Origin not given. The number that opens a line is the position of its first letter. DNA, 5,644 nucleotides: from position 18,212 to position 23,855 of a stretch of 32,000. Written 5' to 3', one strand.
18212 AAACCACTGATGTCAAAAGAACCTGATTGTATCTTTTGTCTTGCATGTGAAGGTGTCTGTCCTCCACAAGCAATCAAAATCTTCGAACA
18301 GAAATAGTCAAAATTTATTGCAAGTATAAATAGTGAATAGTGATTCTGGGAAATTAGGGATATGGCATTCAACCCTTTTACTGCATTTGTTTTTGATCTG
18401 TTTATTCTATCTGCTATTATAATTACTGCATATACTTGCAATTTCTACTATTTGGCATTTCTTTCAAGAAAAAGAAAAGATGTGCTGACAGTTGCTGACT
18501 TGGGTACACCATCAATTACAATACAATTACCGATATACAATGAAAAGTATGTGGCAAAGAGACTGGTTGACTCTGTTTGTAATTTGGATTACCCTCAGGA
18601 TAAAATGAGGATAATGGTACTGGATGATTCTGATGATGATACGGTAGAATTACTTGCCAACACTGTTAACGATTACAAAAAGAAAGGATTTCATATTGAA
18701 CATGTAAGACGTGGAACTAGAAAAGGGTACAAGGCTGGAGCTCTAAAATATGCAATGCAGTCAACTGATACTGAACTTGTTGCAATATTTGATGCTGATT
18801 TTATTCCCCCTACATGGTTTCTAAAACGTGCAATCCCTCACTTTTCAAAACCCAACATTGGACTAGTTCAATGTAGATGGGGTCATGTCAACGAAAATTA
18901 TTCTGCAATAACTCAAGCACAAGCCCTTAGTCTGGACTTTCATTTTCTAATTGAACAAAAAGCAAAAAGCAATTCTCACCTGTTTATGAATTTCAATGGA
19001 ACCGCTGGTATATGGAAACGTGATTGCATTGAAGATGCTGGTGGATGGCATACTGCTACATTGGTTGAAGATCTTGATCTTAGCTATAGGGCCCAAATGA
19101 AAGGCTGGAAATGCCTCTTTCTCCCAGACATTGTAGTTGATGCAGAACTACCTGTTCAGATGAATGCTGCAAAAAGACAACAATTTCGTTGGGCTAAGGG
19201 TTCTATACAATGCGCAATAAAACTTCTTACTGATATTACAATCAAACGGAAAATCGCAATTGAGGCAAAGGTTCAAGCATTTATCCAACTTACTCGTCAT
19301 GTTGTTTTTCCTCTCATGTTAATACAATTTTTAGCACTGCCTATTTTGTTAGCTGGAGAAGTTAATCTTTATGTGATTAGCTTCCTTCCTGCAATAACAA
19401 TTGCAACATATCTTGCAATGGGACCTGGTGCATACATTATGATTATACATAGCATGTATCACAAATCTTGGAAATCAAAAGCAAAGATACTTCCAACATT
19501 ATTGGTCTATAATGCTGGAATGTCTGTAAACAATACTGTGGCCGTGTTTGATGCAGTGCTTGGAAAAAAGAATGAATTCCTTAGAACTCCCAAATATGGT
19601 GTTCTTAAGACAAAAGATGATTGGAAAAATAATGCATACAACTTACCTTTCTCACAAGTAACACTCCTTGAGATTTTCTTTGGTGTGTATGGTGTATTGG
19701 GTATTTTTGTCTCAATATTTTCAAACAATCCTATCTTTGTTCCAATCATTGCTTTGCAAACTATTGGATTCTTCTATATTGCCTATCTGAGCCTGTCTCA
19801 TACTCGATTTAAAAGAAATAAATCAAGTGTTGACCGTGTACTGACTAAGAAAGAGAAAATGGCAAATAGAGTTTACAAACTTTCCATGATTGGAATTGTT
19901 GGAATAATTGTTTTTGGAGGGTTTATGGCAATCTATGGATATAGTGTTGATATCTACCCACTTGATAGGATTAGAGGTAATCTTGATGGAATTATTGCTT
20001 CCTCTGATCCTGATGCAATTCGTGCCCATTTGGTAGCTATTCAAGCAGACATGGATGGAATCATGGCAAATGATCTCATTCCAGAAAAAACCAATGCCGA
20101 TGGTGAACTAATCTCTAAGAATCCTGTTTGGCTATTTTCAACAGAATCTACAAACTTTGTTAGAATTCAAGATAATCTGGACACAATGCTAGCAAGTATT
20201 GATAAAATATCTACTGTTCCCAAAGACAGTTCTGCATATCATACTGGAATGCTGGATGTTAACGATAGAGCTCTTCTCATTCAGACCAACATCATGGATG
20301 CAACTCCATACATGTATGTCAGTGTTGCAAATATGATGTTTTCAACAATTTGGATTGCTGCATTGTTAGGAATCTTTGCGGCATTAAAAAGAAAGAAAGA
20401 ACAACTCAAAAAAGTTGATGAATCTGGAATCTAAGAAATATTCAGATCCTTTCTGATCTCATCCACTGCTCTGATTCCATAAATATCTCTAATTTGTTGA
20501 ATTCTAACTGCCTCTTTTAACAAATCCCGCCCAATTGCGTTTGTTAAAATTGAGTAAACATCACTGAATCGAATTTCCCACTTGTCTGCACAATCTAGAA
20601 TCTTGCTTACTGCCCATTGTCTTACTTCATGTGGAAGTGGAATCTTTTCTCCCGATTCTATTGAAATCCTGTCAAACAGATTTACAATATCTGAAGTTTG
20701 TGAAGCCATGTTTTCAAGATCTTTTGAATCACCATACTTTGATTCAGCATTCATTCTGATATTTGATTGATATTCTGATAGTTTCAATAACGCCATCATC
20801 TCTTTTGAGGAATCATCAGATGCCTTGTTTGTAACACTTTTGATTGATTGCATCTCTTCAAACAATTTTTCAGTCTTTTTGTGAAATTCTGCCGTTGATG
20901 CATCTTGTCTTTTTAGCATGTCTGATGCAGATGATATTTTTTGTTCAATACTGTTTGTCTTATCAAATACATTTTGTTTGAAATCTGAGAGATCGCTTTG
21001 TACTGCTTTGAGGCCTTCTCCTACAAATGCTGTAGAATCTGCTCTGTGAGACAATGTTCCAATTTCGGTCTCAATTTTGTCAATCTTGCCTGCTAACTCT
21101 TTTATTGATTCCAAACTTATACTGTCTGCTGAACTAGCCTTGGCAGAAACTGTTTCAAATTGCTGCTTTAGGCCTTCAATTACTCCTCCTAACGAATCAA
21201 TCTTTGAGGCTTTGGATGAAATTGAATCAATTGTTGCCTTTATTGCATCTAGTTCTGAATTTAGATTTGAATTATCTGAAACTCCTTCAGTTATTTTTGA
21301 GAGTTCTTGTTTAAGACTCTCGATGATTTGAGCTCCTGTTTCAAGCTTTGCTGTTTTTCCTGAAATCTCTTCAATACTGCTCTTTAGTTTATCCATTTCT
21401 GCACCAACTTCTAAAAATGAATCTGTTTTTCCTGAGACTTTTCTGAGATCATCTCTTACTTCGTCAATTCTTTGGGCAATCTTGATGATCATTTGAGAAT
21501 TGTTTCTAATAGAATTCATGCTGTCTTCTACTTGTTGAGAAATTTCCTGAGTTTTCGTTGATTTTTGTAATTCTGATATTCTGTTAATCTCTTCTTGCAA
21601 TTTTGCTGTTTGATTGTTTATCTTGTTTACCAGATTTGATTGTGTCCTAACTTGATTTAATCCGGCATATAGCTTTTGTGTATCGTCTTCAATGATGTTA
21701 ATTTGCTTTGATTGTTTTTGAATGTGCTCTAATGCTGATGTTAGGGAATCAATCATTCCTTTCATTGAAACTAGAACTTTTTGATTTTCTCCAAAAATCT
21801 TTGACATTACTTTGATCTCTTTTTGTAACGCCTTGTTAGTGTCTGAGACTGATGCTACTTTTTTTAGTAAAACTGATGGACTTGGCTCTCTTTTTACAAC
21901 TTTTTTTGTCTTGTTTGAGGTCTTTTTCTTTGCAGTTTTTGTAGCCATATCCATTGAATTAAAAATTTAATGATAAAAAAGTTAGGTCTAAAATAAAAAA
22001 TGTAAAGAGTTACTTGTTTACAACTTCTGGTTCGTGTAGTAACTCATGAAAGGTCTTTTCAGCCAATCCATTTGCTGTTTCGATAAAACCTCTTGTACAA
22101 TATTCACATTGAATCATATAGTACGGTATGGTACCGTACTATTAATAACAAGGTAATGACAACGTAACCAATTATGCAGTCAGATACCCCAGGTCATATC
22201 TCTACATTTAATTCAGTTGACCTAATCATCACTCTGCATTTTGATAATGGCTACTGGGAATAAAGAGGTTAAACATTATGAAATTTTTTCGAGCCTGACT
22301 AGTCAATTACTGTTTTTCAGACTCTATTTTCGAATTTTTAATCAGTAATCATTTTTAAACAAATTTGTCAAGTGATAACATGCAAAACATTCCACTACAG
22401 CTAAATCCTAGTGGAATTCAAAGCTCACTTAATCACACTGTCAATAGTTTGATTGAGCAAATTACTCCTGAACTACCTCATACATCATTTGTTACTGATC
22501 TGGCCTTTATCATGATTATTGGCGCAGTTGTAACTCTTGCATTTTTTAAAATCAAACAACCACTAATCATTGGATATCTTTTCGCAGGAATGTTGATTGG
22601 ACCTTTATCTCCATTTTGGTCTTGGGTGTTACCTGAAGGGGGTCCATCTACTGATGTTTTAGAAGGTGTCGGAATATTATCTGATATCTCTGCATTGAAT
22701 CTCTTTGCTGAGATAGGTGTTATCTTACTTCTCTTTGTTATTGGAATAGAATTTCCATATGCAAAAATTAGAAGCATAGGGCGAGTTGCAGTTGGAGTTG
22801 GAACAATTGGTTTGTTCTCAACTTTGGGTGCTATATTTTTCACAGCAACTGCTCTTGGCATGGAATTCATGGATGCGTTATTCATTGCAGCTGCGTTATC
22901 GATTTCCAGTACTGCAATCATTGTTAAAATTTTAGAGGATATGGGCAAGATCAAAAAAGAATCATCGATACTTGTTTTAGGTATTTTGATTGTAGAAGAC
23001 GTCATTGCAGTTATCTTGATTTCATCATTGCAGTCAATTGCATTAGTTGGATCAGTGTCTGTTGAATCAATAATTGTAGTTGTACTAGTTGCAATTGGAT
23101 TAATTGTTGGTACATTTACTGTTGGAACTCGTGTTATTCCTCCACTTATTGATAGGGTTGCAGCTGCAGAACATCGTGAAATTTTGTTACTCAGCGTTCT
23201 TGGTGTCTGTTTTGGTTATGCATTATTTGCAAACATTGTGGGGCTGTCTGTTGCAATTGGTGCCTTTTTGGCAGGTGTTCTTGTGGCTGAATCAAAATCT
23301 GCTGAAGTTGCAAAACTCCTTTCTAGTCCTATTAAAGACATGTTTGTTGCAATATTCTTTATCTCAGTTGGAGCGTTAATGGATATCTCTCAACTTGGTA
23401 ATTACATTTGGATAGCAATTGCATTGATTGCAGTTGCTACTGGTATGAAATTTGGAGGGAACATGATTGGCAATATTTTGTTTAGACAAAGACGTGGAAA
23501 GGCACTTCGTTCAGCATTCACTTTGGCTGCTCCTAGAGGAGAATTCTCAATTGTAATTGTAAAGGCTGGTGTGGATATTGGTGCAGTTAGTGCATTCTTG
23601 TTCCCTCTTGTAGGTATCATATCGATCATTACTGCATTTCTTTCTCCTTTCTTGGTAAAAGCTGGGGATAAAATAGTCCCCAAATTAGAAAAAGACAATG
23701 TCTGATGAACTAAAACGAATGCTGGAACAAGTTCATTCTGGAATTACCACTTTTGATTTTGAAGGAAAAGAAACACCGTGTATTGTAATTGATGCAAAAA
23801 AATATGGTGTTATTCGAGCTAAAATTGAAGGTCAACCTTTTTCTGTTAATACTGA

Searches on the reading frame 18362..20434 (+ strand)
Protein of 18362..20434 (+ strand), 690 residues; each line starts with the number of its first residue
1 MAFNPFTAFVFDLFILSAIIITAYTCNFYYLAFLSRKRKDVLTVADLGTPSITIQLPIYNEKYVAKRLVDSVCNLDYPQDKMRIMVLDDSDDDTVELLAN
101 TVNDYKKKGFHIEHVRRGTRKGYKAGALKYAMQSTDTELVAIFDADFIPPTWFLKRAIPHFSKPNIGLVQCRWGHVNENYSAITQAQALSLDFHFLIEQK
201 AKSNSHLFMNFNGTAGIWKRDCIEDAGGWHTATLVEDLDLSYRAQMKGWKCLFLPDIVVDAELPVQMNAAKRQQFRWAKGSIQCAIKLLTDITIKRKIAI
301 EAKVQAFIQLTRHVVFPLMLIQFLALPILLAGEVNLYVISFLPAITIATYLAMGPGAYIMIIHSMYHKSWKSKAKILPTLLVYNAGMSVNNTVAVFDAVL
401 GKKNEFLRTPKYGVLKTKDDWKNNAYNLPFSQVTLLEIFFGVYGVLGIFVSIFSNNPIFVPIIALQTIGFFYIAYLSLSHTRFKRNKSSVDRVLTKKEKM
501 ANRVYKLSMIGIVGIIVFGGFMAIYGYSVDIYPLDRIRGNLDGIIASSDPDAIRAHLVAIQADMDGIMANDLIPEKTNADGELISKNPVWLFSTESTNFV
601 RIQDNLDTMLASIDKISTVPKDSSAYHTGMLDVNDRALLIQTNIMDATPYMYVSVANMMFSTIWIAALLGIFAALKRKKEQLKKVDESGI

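Call 80: search_protein_families(library=pfam, proteins=[window:18362-20434:+], max_evalue=0.001)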
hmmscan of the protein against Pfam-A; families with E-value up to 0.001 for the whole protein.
window:18362-20434:+ (690 aa): 4 families
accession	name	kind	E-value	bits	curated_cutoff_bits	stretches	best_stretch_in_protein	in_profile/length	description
PF13641.12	Glyco_tranf_2_3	-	1.7e-23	84.3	27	1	50-280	1-230/230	Glycosyltransferase like family 2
PF13632.12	Glyco_trans_2_3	-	3.5e-20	73.1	27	1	140-353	2-195/198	Glycosyl transferase family group 2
PF00535.33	Glycos_transf_2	-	3.1e-17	63.4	23.3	1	55-208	3-152/168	Glycosyl transferase family 2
PF13506.12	Glyco_transf_21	-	1.3e-07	31.7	21.7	1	123-279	17-174/174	Glycosyl transferase family 21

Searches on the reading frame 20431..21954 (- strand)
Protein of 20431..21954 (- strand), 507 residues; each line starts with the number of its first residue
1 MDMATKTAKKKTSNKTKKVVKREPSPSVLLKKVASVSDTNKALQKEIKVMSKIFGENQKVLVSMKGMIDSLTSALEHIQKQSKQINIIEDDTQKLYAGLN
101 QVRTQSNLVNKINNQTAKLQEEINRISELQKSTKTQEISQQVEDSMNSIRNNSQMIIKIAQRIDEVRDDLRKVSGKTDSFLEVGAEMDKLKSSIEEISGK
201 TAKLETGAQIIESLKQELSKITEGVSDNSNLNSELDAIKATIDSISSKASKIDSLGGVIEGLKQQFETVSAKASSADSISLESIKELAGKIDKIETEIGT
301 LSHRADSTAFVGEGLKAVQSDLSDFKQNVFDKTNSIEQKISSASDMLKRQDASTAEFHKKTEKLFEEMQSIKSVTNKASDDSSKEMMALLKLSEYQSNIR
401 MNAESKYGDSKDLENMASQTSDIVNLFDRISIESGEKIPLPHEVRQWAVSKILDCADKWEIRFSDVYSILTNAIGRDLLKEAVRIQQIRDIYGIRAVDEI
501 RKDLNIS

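Call 80: search_protein_families(library=pfam, proteins=[window:20431-21954:-], max_evalue=0.001)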
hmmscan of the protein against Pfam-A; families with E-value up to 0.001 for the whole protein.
window:20431-21954:- (507 aa): 4 families
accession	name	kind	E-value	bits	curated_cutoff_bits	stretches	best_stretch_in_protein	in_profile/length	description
PF04136.21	COG3_N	-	1e-05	26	27.9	0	327-377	14-64/147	Conserved oligomeric Golgi complex subunit 3, N-terminal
PF07889.17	DUF1664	-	1.4e-05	25.6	34.6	0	306-375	41-110/124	Protein of unknown function (DUF1664)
PF05531.17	NPV_P10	-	2.1e-05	25.3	29.8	0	211-254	20-63/75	Nucleopolyhedrovirus P10 protein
PF13094.11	CENP-Q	-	0.00019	22.1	28.5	1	32-167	37-158/162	CENP-Q, a CENPA-CAD centromere complex subunit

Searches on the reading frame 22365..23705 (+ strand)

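Call 80: search_protein_families(library=pfam, proteins=[window:22365-23705:+], max_evalue=0.001)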
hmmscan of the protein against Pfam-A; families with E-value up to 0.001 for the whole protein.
window:22365-23705:+ (446 aa): 1 family
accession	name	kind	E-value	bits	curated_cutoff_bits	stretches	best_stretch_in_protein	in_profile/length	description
PF00999.27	Na_H_Exchanger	-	1.3e-50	172.8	26.2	1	54-431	8-374/375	Sodium/hydrogen exchanger, transmembrane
